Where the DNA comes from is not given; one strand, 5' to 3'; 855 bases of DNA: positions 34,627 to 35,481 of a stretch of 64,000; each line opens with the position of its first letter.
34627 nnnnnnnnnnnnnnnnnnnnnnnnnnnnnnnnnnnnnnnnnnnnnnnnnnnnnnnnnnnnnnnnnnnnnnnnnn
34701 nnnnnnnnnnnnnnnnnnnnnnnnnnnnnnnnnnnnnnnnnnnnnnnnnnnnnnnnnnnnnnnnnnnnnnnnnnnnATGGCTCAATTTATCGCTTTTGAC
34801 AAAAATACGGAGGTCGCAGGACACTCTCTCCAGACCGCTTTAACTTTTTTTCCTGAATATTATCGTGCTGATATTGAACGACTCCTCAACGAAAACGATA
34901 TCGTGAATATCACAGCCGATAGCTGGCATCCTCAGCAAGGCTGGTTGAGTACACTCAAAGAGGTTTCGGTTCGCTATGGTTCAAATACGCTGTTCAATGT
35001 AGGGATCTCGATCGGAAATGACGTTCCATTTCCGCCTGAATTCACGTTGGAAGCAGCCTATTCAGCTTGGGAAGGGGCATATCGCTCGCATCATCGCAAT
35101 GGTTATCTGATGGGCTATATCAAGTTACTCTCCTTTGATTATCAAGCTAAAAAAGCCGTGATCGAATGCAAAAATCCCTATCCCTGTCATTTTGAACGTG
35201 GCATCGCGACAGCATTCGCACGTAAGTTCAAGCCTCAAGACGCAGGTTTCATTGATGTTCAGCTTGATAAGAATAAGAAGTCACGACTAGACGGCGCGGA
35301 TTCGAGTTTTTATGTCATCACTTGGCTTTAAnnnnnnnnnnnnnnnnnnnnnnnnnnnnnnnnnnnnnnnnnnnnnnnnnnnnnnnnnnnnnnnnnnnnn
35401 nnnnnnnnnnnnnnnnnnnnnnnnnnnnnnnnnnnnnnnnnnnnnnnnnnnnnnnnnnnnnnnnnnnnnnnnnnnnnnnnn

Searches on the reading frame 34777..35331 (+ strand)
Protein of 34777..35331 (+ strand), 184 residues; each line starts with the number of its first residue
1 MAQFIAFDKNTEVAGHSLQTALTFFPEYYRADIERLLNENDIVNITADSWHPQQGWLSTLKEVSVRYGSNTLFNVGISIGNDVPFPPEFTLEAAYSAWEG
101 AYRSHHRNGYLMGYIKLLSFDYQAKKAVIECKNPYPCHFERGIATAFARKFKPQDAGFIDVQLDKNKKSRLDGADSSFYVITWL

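Call 72: predict_structure(alignment_id=A6)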
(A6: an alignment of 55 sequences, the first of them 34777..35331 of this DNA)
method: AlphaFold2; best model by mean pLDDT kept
length: 184 residues; sequences in the alignment: 55
mean_pLDDT: 96.6   pTM: 0.91
mean pLDDT of the five models: 96.6, 96.4, 96.2, 95.4, 95.3
residues with pLDDT >= 90: 177; 70-90: 7; 50-70: 0; < 50: 0
segments of 3 or more residues with pLDDT < 50: none
pLDDT, mean of each block of 10 residues (from residue 1): 93 97 94 98 97 98 97 98 97 98 93 94 98 98 98 96 97 96 98
secondary structure, 60 per line:
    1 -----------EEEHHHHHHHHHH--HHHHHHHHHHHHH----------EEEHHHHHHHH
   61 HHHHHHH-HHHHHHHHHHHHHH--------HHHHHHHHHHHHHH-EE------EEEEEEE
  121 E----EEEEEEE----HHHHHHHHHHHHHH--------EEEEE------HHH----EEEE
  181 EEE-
elements in order: E12-14 H15-24 H27-39 E50-52 H53-67 H69-82 H91-104 E114-121 E126-132 H137-150 E159-163 E177-183

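Call 74: fold_search(model_id=the predicted structure, library=pdb)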
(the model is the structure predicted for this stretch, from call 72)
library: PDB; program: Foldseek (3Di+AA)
matches with E <= 10: 409; with E <= 0.001: 33
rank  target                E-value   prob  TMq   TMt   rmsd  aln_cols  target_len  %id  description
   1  2o09_A                1.5e-05  1.00  0.62  0.63   4.4       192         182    9  Crystal structure of the H-NOX domain from Nostoc sp. PCC 7120 (released 2007-01-30)
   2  4u99_A                6.0e-05  1.00  0.67  0.66   3.6       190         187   13  Crystal structure of an H-NOX protein from S. oneidensis in the Fe(II) ligation state, Q154A/Q155A/K156A mutant (released 2014-10-01)
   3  4iae_A                6.0e-05  1.00  0.63  0.64   4.2       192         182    9  Crystal structure of BAY 60-2770 bound to nostoc H-NOX domain (released 2013-11-20)
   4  4u9b                  7.1e-05  1.00  0.67  0.68   3.6       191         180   12  Crystal structure of an H-NOX protein from S. oneidensis in the Fe(II)NO ligation state (released 2014-10-01)
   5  3tfd_B                7.1e-05  1.00  0.62  0.63   4.2       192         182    9  Crystal structure of an H-NOX protein from Nostoc sp. PCC 7120, L66W mutant (released 2011-11-09)
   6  3tf8_A                9.4e-05  1.00  0.61  0.61   4.4       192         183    9  Crystal structure of an H-NOX protein from Nostoc sp. PCC 7120 (released 2011-11-09)
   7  3tfg_A                1.0e-04  1.00  0.61  0.61   4.5       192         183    8  Crystal structure of an H-NOX protein from Nostoc sp. PCC 7120, L66W/L67W double mutant (released 2011-11-09)
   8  3tf8_B                1.1e-04  1.00  0.59  0.59   4.6       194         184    8  Crystal structure of an H-NOX protein from Nostoc sp. PCC 7120 (released 2011-11-09)
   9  4fdk_A                1.3e-04  1.00  0.57  0.56   5.3       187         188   11  F78L Tt H-NOX (released 2013-08-28)
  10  3tff_A                1.6e-04  1.00  0.59  0.60   4.6       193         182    7  Crystal structure of an H-NOX protein from Nostoc sp. PCC 7120, L67W mutant (released 2011-11-09)
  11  3nvr_B                1.7e-04  1.00  0.61  0.63   4.5       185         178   14  Modulating Heme Redox Potential Through Protein-Induced Porphyrin Distortion (released 2010-09-08)
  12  3tfd_A                1.7e-04  1.00  0.61  0.61   4.4       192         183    9  Crystal structure of an H-NOX protein from Nostoc sp. PCC 7120, L66W mutant (released 2011-11-09)
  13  1u56_B                1.7e-04  1.00  0.59  0.59   4.9       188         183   13  Crystal structure of an oxygen binding H-NOX domain related to soluble guanylate cyclases (Water-ligated, ferric form) (released 2004-08-31)
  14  6mx5                  1.7e-04  1.00  0.55  0.53   5.6       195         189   11  Crystal structure of H-NOX protein from Nostoc sp. (released 2018-11-07)
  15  3tf0_A                1.7e-04  1.00  0.62  0.61   4.6       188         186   12  Crystal structure of an H-NOX protein from T. tengcongensis (released 2011-11-09)
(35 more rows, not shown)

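Call 78: search_protein_families(library=phrogs, proteins=[window:34777-35331:+], max_evalue=0.01)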
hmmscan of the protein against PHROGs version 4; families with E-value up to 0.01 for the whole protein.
window:34777-35331:+ (184 aa): 0 families
